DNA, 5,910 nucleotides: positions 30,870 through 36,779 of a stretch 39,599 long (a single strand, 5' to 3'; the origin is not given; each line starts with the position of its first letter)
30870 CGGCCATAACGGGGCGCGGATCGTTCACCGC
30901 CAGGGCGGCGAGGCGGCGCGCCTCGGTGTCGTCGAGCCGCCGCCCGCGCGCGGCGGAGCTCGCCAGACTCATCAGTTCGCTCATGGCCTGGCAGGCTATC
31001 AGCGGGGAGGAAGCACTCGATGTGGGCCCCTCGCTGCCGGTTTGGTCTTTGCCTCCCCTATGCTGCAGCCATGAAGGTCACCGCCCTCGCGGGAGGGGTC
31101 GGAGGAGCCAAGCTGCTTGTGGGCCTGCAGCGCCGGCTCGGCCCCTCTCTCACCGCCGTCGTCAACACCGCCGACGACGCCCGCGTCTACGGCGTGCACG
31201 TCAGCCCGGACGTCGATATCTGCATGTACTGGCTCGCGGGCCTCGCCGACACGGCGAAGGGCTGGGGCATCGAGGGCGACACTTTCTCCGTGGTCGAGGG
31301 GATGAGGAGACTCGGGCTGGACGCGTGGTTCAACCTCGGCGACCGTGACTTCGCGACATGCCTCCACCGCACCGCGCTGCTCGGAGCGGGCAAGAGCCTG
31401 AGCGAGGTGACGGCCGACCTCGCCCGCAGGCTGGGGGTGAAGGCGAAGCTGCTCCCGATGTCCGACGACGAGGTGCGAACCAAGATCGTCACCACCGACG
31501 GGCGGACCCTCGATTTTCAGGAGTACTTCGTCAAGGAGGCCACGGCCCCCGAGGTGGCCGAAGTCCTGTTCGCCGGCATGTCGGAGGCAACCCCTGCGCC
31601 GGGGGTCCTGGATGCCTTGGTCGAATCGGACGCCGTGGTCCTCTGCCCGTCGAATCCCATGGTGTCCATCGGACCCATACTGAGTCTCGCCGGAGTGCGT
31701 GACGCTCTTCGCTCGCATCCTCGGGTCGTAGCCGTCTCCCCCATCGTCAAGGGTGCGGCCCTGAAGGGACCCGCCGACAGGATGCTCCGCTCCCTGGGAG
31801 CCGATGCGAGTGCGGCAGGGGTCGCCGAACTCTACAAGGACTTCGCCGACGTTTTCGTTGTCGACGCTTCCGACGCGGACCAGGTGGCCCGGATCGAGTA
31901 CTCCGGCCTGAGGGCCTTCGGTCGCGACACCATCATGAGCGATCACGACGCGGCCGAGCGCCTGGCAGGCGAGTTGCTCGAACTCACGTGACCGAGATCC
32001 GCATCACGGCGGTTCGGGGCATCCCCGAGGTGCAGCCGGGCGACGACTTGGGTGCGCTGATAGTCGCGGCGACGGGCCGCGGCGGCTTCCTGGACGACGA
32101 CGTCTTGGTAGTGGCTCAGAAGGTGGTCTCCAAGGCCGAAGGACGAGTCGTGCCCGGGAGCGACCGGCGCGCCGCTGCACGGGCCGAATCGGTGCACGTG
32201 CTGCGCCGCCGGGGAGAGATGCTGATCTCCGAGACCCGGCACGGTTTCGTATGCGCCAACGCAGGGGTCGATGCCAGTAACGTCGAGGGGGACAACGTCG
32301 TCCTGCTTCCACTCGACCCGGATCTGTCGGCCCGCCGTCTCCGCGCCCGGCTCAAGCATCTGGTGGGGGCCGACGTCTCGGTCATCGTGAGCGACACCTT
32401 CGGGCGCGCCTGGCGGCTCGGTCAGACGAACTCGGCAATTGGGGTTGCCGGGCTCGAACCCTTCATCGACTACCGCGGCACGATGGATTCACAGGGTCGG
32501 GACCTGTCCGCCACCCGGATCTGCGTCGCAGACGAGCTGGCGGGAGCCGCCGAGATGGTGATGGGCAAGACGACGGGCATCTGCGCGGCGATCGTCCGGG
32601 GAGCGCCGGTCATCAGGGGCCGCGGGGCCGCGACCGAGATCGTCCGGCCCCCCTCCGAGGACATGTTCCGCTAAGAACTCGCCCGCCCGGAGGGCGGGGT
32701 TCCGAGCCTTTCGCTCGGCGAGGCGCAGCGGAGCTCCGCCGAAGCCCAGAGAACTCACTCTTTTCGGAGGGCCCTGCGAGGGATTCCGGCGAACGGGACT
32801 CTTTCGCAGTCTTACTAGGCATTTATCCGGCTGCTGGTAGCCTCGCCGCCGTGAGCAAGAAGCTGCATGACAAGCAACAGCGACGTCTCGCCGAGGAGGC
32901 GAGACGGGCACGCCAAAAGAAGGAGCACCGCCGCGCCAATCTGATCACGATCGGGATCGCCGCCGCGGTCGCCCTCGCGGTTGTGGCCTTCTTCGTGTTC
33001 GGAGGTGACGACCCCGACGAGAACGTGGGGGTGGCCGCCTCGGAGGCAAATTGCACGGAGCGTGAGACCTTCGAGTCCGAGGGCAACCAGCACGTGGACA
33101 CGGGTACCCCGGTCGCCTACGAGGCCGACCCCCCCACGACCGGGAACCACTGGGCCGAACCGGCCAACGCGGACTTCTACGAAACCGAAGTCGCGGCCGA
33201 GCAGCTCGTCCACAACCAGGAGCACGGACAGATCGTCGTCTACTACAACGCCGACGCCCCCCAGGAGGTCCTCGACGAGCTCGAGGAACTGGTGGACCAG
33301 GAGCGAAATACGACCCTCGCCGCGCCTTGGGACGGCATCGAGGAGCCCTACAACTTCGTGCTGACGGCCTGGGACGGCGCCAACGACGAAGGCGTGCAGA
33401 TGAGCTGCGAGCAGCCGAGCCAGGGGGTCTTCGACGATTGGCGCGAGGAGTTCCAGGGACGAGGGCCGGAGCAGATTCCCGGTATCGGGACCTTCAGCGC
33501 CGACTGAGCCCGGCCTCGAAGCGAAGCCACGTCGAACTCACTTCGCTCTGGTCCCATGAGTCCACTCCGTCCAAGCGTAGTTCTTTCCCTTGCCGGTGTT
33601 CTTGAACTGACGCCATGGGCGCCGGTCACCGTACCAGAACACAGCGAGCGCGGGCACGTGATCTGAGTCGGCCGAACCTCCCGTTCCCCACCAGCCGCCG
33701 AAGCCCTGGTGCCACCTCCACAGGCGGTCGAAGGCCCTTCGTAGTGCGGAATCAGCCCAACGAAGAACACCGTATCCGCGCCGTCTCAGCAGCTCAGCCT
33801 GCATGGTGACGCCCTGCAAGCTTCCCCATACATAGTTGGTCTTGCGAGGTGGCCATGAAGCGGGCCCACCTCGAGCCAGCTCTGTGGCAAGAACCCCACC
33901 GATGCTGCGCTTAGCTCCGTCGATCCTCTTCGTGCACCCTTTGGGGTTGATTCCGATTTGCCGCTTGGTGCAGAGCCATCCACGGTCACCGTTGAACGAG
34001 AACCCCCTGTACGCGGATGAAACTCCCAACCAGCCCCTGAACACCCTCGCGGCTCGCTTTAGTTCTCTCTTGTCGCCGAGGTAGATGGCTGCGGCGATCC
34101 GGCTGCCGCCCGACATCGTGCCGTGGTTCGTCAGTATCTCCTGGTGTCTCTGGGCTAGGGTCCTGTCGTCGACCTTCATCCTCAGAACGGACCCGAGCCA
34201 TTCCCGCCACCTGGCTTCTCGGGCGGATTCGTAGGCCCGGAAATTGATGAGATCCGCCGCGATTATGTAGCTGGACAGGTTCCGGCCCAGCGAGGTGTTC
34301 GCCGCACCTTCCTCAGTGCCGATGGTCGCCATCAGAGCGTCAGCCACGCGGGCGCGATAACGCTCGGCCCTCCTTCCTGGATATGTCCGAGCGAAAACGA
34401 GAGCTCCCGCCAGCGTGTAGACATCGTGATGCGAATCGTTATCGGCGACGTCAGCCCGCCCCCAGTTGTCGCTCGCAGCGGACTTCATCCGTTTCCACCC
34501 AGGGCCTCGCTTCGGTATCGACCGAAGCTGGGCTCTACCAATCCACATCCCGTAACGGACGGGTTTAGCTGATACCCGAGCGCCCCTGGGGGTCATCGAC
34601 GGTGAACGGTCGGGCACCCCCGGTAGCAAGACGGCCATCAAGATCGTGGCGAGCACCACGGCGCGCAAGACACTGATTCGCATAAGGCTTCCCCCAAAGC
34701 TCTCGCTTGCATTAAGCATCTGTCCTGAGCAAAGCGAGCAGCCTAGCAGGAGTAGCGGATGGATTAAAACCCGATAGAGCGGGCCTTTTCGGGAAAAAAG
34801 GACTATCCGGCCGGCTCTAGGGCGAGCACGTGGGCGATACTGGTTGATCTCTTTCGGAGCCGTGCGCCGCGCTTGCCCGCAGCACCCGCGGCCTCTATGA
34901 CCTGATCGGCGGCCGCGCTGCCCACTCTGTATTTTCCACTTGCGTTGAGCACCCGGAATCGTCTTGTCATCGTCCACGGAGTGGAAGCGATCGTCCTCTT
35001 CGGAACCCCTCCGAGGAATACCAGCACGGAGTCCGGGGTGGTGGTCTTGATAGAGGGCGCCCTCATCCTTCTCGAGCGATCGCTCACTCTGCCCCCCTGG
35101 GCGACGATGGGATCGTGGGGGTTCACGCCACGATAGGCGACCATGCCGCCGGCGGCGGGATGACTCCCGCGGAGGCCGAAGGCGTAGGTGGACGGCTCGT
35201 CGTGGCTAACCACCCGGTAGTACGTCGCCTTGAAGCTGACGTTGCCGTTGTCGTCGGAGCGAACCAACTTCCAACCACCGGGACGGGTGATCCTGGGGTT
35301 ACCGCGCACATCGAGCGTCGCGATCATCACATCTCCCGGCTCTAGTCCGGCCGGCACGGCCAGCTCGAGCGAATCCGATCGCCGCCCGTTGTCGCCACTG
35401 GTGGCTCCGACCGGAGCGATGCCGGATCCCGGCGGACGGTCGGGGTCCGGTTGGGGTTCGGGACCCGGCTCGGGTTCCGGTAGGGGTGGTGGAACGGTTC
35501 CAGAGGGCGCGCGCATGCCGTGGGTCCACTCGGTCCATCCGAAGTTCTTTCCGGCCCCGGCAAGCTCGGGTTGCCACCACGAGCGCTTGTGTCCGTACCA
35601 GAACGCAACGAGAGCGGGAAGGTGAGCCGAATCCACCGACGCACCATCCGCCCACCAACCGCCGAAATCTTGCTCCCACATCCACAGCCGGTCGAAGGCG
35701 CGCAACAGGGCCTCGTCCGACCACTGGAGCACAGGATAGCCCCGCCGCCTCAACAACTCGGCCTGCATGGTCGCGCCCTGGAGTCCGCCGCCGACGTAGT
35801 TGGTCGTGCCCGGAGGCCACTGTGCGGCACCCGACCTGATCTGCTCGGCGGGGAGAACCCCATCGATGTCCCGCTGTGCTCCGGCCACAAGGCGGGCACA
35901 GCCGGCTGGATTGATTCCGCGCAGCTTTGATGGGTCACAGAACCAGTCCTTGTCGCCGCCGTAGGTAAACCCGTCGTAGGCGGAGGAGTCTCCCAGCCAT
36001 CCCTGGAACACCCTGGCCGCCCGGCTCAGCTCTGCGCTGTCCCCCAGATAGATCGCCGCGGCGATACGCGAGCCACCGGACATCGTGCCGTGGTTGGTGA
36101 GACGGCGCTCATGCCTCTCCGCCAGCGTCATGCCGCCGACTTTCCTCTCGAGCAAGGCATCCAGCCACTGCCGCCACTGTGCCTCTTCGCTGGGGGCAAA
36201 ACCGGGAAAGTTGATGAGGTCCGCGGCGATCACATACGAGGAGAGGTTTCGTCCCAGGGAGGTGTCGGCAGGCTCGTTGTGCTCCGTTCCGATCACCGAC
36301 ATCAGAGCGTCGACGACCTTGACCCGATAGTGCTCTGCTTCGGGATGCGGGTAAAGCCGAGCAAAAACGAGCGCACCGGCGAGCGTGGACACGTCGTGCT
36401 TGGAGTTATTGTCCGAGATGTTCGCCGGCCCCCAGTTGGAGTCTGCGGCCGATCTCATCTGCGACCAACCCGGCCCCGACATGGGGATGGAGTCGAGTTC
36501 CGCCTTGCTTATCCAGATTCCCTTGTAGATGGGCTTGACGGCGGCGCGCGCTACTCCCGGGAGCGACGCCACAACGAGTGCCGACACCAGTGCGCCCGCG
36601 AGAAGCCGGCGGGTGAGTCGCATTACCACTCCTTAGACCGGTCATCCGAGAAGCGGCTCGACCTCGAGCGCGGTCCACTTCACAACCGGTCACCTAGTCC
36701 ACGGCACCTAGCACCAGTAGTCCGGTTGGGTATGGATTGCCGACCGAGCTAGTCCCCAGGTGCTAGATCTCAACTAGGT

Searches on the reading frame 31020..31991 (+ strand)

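Call 84: search_protein_families(library=pfam, proteins=[window:31020-31991:+], max_evalue=0.00001)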
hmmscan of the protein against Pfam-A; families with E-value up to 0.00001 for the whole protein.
window:31020-31991:+ (323 aa): 1 family
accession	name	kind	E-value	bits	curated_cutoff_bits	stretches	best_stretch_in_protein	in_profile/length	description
PF01933.23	CofD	-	1.6e-51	175.7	30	1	20-294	1-262/290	2-phospho-L-lactate transferase CofD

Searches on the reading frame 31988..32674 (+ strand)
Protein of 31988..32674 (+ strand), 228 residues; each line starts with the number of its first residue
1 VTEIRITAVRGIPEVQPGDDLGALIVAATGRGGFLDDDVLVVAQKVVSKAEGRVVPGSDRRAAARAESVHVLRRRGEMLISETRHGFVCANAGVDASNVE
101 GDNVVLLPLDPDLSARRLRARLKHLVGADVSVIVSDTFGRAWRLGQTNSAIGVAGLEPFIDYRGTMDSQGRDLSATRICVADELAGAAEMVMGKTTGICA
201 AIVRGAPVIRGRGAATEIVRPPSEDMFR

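Call 84: search_protein_families(library=pfam, proteins=[window:31988-32674:+], max_evalue=0.00001)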
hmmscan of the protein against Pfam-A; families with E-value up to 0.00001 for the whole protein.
window:31988-32674:+ (228 aa): 1 family
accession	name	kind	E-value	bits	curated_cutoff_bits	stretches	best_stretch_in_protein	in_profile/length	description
PF01996.21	F420_ligase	-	2.2e-58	197.8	25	1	12-205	4-218/218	F420-0:Gamma-glutamyl ligase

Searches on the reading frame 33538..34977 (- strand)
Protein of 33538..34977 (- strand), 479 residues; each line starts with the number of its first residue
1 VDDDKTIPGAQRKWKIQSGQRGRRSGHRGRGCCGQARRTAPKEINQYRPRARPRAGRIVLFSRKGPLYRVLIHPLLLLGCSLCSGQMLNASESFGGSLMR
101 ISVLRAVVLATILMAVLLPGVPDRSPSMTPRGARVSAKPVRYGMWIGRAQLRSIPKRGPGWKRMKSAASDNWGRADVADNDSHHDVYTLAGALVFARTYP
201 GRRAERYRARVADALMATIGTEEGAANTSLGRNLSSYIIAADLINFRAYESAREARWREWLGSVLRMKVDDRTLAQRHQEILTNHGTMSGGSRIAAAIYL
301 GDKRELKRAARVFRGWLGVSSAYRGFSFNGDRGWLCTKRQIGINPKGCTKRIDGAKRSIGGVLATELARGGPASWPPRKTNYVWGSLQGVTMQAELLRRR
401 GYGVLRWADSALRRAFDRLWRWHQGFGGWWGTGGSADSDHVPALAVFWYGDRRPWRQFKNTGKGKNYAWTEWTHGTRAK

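Call 7: search_protein_families(library=pfam, proteins=[window:33538-34977:-], max_evalue=1)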
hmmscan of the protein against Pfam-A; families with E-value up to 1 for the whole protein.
window:33538-34977:- (479 aa): 1 family
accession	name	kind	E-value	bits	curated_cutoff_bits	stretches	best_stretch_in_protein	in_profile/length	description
PF05426.18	Alginate_lyase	-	3.1e-08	33.9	22.2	1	245-314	131-199/275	Alginate lyase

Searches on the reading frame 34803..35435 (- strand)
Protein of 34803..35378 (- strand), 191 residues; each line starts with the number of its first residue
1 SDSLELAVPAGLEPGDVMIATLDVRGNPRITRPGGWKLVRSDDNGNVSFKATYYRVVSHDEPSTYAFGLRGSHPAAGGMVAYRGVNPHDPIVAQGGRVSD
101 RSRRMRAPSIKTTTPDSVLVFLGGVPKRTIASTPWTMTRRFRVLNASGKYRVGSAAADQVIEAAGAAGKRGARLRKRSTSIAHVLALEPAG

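Call 8: search_protein_families(library=ncbifam, proteins=[window:34803-35378:-], max_evalue=1)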
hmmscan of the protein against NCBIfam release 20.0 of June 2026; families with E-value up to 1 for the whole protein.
window:34803-35378:- (191 aa): 0 families

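Call 10: search_protein_families(library=pfam, proteins=[window:34803-35378:-], max_evalue=10)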
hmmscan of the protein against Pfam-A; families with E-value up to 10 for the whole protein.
window:34803-35378:- (191 aa): 0 families

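Call 23: search_protein_families(library=phrogs, proteins=[window:34803-35378:-], max_evalue=0.1)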
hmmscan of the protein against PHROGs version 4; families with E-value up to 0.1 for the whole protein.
window:34803-35378:- (191 aa): 2 families
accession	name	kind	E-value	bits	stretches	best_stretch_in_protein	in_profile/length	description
phrog_3329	-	unknown function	8.7e-05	22.3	1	5-104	232-336/440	-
phrog_13624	-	other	0.0019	17.7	1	3-173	23-205/651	hydrolase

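Call 24: search_protein_families(library=padloc, proteins=[window:34803-35378:-], max_evalue=0.1)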
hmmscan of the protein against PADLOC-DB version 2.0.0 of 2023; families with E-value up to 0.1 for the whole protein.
window:34803-35378:- (191 aa): 0 families

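Call 49: predict_structure(alignment_id=A3)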
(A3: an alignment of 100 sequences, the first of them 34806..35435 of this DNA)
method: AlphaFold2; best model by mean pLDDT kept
length: 210 residues; sequences in the alignment: 100
mean_pLDDT: 96.7   pTM: 0.92
mean pLDDT of the five models: 96.7, 96.8, 96.7, 96.6, 96.4
residues with pLDDT >= 90: 201; 70-90: 6; 50-70: 1; < 50: 2
segments of 3 or more residues with pLDDT < 50: none
pLDDT, mean of each block of 10 residues (from residue 1): 81 97 98 98 98 98 97 98 98 98 98 98 98 97 97 98 93 98 97 98 97
secondary structure, 60 per line:
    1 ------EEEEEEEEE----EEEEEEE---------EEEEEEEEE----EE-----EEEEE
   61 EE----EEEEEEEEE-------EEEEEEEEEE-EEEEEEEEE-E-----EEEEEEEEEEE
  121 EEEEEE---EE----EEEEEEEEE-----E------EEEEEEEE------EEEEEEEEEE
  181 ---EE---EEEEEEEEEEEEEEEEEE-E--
elements in order: E7-15 E20-26 E36-44 E56-62 E67-75 E83-92 E94-102 E110-126 E136-144 E157-164 E171-180 E189-206

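Call 51: fold_search(model_id=the predicted structure, library=pdb)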
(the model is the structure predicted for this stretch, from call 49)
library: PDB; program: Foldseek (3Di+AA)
matches with E <= 10: 595; with E <= 0.001: 0
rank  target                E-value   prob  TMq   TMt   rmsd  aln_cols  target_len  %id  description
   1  6v1v_A                4.1e-03  0.54  0.25  0.09  21.0       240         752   13  VIP3B (VIP3B_2160) adapted for crystallization (released 2019-12-18)
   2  6tfj_B                4.4e-03  0.47  0.23  0.08  24.8       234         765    9  Vip3Aa protoxin structure (released 2020-08-12)
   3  6v1v_B                4.6e-03  0.60  0.26  0.09  20.1       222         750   14  VIP3B (VIP3B_2160) adapted for crystallization (released 2019-12-18)
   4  6tfk_A                5.1e-03  0.44  0.23  0.09  24.6       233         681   11  Vip3Aa toxin structure (released 2020-08-12)
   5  6v1v_D                1.5e-02  0.47  0.26  0.09  20.3       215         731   13  VIP3B (VIP3B_2160) adapted for crystallization (released 2019-12-18)
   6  6vls_B                1.5e-02  0.21  0.21  0.07  23.6       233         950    8  Structure of C-terminal fragment of Vip3A toxin (released 2020-07-22)
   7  6tfj_A                1.8e-02  0.30  0.24  0.08  24.9       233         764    8  Vip3Aa protoxin structure (released 2020-08-12)
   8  6vls_D                7.2e-02  0.16  0.23  0.07  24.2       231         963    9  Structure of C-terminal fragment of Vip3A toxin (released 2020-07-22)
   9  3j31_Q                7.6e-02  0.10  0.19  0.18  19.8       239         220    7  Life in the extremes: atomic structure of Sulfolobus Turreted Icosahedral Virus (released 2013-05-01)
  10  9ev7_C                8.4e-02  0.14  0.25  0.14  20.3       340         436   10  3DFlex refinement of the CryoEM structure of DeCLIC nanodisc with 10mM EDTA in asym state (released 2025-04-09)
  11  1uij_C                8.4e-02  0.10  0.20  0.14  19.3       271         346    9  Crystal Structure Of Soybean beta-Conglycinin Beta Homotrimer (I122M/K124W) (released 2004-07-16)
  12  6bo3_A                9.4e-02  0.08  0.16  0.17  20.7       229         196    9  Structure Determination of A223, a turret protein in Sulfolobus turreted icosahedral virus, using an iterative hybrid  (released 2018-11-21)
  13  1yll_D                1.0e-01  0.30  0.31  0.33  11.4       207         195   11  Crystal Structure of the Conserved Protein of Unknown Function PA5104 from Pseudomonas aeruginosa PAO1 (released 2005-03-01)
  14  1yll_B                1.1e-01  0.35  0.33  0.35  11.0       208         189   12  Crystal Structure of the Conserved Protein of Unknown Function PA5104 from Pseudomonas aeruginosa PAO1 (released 2005-03-01)
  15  1yll_C                1.3e-01  0.30  0.31  0.33  11.2       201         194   13  Crystal Structure of the Conserved Protein of Unknown Function PA5104 from Pseudomonas aeruginosa PAO1 (released 2005-03-01)
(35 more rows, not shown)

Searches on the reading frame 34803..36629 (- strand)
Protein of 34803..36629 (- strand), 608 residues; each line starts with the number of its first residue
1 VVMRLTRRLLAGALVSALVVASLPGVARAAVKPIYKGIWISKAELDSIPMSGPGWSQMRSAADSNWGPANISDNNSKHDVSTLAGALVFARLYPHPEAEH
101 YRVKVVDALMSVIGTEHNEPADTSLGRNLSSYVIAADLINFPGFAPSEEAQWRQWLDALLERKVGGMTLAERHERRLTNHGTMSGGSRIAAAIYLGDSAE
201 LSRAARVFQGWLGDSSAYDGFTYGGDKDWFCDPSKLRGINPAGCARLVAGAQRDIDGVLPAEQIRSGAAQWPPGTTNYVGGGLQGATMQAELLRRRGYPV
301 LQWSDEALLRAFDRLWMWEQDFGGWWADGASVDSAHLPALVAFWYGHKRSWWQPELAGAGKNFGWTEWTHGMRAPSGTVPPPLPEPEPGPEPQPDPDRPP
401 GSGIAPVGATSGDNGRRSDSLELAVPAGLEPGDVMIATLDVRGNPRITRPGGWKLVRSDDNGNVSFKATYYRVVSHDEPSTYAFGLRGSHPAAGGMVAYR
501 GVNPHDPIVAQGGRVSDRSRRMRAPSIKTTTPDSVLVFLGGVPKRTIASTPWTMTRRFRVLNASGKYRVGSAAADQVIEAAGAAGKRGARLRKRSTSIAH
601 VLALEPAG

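Call 7: search_protein_families(library=pfam, proteins=[window:34803-36629:-], max_evalue=1)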
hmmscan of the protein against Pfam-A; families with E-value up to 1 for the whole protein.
window:34803-36629:- (608 aa): 2 families
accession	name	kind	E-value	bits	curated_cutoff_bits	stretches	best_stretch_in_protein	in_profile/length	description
PF05426.18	Alginate_lyase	-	1.1e-08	35.3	22.2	1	140-221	131-212/275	Alginate lyase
PF05887.16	Trypan_PARP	-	0.92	9.9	100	0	380-402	91-113/134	Procyclic acidic repetitive protein (PARP)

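Call 8: search_protein_families(library=ncbifam, proteins=[window:34803-36629:-], max_evalue=1)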
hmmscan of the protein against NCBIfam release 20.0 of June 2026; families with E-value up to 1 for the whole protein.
window:34803-36629:- (608 aa): 0 families
